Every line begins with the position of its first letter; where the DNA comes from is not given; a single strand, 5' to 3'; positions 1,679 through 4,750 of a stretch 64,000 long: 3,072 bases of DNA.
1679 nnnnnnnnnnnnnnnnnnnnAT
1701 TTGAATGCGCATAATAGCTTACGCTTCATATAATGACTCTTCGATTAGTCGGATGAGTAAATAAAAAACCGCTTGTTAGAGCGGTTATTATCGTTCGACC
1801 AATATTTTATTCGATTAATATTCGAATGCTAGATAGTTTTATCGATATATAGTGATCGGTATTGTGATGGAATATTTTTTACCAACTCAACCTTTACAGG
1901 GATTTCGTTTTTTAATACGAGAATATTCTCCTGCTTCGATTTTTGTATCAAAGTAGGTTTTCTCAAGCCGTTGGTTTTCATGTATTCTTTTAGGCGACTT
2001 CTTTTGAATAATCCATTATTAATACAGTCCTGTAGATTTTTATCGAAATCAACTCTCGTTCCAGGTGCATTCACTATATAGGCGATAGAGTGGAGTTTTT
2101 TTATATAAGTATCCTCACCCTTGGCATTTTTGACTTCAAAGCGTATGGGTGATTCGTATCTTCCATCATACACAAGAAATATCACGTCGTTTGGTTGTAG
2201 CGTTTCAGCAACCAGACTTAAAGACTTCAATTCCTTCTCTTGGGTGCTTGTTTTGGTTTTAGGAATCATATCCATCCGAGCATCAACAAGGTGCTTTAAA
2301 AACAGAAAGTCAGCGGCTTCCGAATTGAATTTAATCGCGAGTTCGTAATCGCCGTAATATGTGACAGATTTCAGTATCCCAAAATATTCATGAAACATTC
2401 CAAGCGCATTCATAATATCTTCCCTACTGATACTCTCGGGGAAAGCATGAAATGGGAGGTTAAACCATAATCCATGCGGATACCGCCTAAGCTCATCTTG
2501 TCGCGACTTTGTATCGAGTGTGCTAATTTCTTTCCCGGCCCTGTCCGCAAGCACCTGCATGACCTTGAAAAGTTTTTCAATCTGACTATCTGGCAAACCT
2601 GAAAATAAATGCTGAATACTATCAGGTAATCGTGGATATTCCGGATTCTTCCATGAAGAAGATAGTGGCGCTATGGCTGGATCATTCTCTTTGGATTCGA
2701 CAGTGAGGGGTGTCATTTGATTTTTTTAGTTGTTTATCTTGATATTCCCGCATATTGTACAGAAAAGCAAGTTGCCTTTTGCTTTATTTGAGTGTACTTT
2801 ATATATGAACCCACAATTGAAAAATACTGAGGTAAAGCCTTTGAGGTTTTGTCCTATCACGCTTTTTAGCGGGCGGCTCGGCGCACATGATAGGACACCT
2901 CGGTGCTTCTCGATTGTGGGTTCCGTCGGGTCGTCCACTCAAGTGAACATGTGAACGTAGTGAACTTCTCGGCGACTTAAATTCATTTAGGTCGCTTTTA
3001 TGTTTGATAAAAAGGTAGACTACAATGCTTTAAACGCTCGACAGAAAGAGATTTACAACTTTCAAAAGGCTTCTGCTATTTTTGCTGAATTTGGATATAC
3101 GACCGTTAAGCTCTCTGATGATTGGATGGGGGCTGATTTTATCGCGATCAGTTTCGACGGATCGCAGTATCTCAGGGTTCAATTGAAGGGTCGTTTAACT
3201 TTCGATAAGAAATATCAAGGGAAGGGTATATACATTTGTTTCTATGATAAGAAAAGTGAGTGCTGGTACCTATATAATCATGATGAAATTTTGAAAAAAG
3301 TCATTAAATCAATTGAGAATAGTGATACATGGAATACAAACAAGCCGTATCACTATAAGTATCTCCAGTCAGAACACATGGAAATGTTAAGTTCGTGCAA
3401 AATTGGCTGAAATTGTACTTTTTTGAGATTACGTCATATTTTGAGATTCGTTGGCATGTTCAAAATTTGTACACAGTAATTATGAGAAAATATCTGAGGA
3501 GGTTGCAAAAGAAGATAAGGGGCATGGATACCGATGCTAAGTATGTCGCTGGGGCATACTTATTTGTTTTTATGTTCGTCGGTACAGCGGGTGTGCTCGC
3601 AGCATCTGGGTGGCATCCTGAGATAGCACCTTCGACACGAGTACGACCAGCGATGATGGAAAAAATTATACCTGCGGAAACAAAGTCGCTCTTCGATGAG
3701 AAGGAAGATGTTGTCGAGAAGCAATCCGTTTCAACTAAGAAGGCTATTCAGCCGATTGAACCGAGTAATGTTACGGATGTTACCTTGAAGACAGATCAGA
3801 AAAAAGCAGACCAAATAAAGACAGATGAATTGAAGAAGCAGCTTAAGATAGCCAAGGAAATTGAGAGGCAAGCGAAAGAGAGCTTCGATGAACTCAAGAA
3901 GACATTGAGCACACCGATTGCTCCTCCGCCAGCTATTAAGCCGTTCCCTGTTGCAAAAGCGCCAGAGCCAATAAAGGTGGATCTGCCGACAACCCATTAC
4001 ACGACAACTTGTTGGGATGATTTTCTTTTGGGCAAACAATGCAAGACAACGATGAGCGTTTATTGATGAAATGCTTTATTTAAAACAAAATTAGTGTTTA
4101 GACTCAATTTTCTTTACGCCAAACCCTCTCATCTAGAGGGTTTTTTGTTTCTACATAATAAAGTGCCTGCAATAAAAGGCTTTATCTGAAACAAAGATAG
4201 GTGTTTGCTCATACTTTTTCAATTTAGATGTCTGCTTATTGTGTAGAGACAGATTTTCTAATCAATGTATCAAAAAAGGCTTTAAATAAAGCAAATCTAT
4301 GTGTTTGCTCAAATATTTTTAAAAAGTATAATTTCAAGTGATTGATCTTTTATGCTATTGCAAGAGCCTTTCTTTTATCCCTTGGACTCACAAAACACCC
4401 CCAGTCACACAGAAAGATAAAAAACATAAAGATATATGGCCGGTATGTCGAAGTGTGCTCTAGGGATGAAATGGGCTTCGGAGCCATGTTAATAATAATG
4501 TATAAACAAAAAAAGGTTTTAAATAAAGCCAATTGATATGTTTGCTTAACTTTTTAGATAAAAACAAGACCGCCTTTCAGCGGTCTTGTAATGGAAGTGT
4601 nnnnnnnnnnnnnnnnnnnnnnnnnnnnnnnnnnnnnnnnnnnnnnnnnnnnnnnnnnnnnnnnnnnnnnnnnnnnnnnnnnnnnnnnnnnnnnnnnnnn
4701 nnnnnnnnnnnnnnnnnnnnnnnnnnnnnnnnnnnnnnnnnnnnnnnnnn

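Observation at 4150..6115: A ~150-bp repeat family with a covarying palindromic hairpin surrounds the ImmA/XRE immunity module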

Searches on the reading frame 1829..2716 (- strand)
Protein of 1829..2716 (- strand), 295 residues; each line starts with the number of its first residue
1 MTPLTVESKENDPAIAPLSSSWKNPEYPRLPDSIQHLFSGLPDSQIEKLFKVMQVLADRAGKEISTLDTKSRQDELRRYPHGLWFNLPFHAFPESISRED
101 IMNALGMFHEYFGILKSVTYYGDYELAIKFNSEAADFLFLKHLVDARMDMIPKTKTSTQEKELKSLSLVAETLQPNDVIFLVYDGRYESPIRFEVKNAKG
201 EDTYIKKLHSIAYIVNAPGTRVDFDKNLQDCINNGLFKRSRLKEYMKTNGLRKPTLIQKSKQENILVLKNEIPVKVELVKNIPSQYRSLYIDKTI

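Call 9: search_protein_families(library=pfam, proteins=[window:1829-2716:-], max_evalue=0.01)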
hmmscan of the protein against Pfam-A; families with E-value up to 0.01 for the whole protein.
window:1829-2716:- (295 aa): 0 families

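Call 28: find_homologous_proteins(query=window:1829-2716:-)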
Query window:1829-2716:- (295 aa): 17 proteins with E <= 0.001 among 725 candidates.
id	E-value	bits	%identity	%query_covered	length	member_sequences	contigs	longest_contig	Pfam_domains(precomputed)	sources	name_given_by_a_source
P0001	2.0e-193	659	100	100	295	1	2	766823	-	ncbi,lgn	ncbi:MAG: hypothetical protein WAV46_01495 [Candidatus Moraniibacteriota bacterium]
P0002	1.1e-55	207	46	90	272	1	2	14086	-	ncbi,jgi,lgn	jgi:hypothetical protein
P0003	1.6e-55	207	64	52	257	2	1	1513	-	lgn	-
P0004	4.0e-54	202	61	53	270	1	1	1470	-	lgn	-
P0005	2.2e-51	193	42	87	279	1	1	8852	-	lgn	-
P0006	6.5e-50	188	39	87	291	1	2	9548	-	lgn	-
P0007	6.3e-46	175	66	44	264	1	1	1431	-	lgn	-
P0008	1.7e-45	174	42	84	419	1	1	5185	-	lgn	-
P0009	3.1e-44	170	50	61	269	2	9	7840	-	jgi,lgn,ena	-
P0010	6.7e-44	169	61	49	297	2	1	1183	-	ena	-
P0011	9.2e-44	168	61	49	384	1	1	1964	-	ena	-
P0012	3.1e-42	163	47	66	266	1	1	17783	-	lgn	-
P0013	9.0e-42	162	55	50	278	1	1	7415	-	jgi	jgi:hypothetical protein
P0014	6.8e-41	159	52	54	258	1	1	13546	-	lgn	-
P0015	1.9e-40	157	52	53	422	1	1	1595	-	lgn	-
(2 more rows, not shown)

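Call 30: find_related_loci(query=A4, collection=metagenome_contigs, flank=6000)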
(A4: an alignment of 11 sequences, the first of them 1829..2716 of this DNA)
Query A4 (295 aa) in metagenome_contigs; peptide patterns used: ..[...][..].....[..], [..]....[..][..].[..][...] (x = any residue, [..] = any of these).
600 stretches matched a pattern (row limit reached: there are more); 38 encode a relative of the query (tblastn E <= 1e-3); 38 distinct loci.
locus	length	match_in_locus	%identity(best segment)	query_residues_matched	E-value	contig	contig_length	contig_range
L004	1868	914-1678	45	46-294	2e-60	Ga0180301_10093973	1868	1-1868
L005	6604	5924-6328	66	159-294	2e-53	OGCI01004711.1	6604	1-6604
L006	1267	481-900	62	151-294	3e-52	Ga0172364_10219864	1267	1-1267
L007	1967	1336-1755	61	151-294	5e-50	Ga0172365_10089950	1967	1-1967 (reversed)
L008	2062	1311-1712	59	161-294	2e-49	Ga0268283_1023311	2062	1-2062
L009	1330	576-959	63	168-294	7e-48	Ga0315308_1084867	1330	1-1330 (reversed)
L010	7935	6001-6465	55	140-294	2e-45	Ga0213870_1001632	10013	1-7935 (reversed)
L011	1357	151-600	56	145-294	1e-46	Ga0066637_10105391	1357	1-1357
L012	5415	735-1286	48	116-286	1e-44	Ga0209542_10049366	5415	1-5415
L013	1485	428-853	52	151-294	1e-45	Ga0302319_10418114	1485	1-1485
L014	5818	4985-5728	40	51-295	3e-44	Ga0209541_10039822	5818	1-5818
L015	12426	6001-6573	47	92-295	3e-44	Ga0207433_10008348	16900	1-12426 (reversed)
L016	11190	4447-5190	40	51-295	3e-44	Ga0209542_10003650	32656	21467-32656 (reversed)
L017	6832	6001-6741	38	51-295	9e-44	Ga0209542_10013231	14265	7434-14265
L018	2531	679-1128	53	145-294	3e-43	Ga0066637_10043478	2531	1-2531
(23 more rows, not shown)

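Call 46: find_related_loci(query=A4, collection=viral_contigs, flank=8000)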
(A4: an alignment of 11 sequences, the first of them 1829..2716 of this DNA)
Query A4 (295 aa) in viral_contigs; peptide patterns used: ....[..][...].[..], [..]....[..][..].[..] (x = any residue, [..] = any of these).
211 stretches matched a pattern, but none encodes a relative of the query by tblastn (E <= 1e-3).

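Call 48: search_protein_families(library=phrogs, proteins=[window:1829-2716:-], max_evalue=0.01)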
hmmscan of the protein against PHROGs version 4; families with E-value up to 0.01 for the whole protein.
window:1829-2716:- (295 aa): 0 families

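Call 49: search_solved_structures(query=A4, max_evalue=1)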
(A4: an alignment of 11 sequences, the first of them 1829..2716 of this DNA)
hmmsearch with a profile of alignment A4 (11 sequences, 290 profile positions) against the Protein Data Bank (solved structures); distinct sequences matched with E-value up to 1: 3.
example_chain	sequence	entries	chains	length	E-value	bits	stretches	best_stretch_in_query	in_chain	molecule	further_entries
1wu3_I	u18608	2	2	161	0.26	14.4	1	52-151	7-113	Interferon beta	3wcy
1ifa_A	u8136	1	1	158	0.28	14.2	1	55-151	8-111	INTERFERON-BETA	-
1vku_A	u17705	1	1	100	1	12.4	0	64-150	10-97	acyl carrier protein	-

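Call 51: find_encoding_contigs(protein=P0002, flank=8000, max_places=4)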
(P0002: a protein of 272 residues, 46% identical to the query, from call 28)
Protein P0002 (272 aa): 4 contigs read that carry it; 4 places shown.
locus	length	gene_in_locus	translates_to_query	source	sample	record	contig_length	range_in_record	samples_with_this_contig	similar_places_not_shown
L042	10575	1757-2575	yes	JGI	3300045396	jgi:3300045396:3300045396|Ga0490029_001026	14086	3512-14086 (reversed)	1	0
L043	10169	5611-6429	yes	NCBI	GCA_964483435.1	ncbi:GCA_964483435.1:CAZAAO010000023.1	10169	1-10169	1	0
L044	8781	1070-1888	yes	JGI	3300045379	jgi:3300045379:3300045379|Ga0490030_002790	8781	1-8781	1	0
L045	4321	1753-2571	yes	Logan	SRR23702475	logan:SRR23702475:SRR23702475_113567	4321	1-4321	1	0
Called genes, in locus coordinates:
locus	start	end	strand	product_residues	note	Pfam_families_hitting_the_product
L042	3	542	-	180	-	?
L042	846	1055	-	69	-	-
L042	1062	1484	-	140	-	-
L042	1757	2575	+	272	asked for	-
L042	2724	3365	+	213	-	PF01807:Zn_ribbon_DnaG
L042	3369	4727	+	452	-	-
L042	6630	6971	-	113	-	PF01541:GIY-YIG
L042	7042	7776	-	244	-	PF00175:NAD_binding_1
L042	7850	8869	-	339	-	PF01933:CofD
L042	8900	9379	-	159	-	PF01243:PNPOx_N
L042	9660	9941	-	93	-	PF18291:HU-HIG, PF00216:Bac_DNA_binding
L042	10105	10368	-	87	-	-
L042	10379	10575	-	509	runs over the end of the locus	PF12072:RNase_Y_N, PF00013:KH_1, PF08668:HDOD (faint), PF01966:HD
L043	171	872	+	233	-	-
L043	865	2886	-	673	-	PF02384:N6_Mtase, PF01420:Methylase_S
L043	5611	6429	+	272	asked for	-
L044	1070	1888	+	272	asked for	-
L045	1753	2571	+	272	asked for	-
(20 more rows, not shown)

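Call 52: find_encoding_contigs(protein=P0012, flank=8000, max_places=4)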
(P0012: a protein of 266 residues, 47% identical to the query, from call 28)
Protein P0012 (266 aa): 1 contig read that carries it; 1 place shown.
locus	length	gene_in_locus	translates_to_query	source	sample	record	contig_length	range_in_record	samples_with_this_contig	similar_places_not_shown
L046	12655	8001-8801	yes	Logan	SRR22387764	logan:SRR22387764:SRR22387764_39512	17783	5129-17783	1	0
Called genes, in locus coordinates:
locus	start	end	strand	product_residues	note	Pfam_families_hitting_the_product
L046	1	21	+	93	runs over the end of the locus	-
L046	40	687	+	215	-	-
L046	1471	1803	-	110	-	-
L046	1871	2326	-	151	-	-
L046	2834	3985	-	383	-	-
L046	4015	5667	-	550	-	PF14395:COOH-NH2_lig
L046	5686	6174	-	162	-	-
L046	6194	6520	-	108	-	PF11171:DUF2958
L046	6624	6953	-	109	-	-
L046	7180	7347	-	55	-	-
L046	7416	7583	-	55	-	-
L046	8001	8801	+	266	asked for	-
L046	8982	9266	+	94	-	PF18903:DUF5659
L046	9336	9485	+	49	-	-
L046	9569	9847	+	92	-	-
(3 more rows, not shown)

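Call 55: find_encoding_contigs(protein=P0005, flank=8000, max_places=3)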
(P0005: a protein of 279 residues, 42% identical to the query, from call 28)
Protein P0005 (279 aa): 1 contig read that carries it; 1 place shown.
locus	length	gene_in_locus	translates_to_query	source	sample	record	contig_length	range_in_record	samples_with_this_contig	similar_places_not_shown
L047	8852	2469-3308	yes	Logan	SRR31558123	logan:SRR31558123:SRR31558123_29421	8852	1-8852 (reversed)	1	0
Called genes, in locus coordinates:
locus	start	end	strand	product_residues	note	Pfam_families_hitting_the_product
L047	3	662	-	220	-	?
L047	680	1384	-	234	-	-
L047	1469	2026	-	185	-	-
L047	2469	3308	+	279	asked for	-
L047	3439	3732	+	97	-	PF18903:DUF5659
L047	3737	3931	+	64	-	-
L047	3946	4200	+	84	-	-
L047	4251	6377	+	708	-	PF13155:Toprim_2 (weak), PF13362:Toprim_3 (weak), PF27228:MTBMA_p00010_2nd (weak)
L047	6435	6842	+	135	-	-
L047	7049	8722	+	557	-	PF00239:Resolvase, PF07508:Recombinase, PF13408:Zn_ribbon_recom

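Call 56: find_encoding_contigs(protein=P0006, flank=8000, max_places=3)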
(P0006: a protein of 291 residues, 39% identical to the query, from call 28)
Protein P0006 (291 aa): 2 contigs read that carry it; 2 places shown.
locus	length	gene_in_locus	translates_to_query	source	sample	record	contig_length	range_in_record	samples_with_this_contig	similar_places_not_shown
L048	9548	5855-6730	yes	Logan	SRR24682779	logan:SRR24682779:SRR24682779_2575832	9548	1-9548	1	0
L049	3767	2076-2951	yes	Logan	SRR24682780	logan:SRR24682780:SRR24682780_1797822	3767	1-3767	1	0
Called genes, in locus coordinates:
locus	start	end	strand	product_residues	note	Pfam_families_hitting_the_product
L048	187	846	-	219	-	-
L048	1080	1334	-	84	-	-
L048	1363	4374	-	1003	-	PF02811:PHP, PF13304:AAA_21 (weak)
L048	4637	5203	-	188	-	-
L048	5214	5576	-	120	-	-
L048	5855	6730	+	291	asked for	-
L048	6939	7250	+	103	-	-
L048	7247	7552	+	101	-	-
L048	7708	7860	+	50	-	-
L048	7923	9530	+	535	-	PF00239:Resolvase, PF07508:Recombinase, PF13408:Zn_ribbon_recom (weak)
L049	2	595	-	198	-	?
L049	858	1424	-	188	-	-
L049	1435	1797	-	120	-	-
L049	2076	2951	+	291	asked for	-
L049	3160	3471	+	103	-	-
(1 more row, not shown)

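Call 57: find_encoding_contigs(protein=P0014, flank=8000, max_places=3)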
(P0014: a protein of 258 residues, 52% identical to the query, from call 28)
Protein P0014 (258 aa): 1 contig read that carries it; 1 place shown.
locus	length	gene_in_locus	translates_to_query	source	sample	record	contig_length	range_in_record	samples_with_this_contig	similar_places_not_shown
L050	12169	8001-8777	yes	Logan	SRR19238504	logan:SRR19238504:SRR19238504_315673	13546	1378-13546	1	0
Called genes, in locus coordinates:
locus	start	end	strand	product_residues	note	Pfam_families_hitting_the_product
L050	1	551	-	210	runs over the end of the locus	-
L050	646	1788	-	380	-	PF01966:HD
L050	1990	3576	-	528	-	-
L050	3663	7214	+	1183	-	PF13086:AAA_11, PF13245:AAA_19 (faint), PF13604:AAA_30 (faint), PF13087:AAA_12, PF18741:MTES_1575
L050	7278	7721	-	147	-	-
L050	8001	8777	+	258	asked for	-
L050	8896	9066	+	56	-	-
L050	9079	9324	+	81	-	-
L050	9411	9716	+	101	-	-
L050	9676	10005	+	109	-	-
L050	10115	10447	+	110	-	-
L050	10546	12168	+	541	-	?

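Call 73: predict_structure(alignment_id=A10)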
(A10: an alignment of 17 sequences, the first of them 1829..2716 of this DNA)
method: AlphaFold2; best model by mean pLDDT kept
length: 295 residues; sequences in the alignment: 17
mean_pLDDT: 52.4   pTM: 0.41
mean pLDDT of the five models: 52.4, 52.1, 50.5, 49.7, 47.6
residues with pLDDT >= 90: 0; 70-90: 68; 50-70: 57; < 50: 170
segments of 3 or more residues with pLDDT < 50: 1-25, 71-76, 150-226, 228-238, 249-295
pLDDT, mean of each block of 10 residues (from residue 1): 35 33 44 61 78 83 66 50 78 85 82 77 80 62 62 34 34 38 39 42 39 35 44 46 51 40 40 35 41 27
secondary structure, 60 per line:
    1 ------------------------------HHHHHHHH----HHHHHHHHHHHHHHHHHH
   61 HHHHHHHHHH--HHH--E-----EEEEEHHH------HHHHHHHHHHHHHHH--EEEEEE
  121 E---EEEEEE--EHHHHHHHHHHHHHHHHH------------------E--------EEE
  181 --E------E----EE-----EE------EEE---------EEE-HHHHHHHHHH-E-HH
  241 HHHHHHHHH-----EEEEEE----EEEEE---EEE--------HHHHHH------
elements in order: H31-38 H43-70 E84-88 H98-112 E115-121 E125-130 H134-150 E178-180 E210-212 E222-224 H226-235 H239-249 E255-260 E265-269 E273-275 H284-289

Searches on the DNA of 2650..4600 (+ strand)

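Call 75: search_rna_families(source=window, start=2650, end=3050, threshold=evalue, max_evalue=5)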
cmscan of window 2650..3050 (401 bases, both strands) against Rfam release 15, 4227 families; matches with E-value up to 5: 1.
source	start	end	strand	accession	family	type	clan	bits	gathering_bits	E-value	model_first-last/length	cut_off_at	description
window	2723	2846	+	RF01214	snR51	Gene; snRNA; snoRNA; CD-box;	CL00058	23.8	44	1.8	1-98/98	no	Small nucleolar RNA snR51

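Call 103: search_dna_similar(query=window:2700-4600:+, collection=phages, mode=distant, max_rows=10)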
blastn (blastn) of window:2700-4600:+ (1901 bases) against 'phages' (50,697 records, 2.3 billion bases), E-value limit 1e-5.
No match.
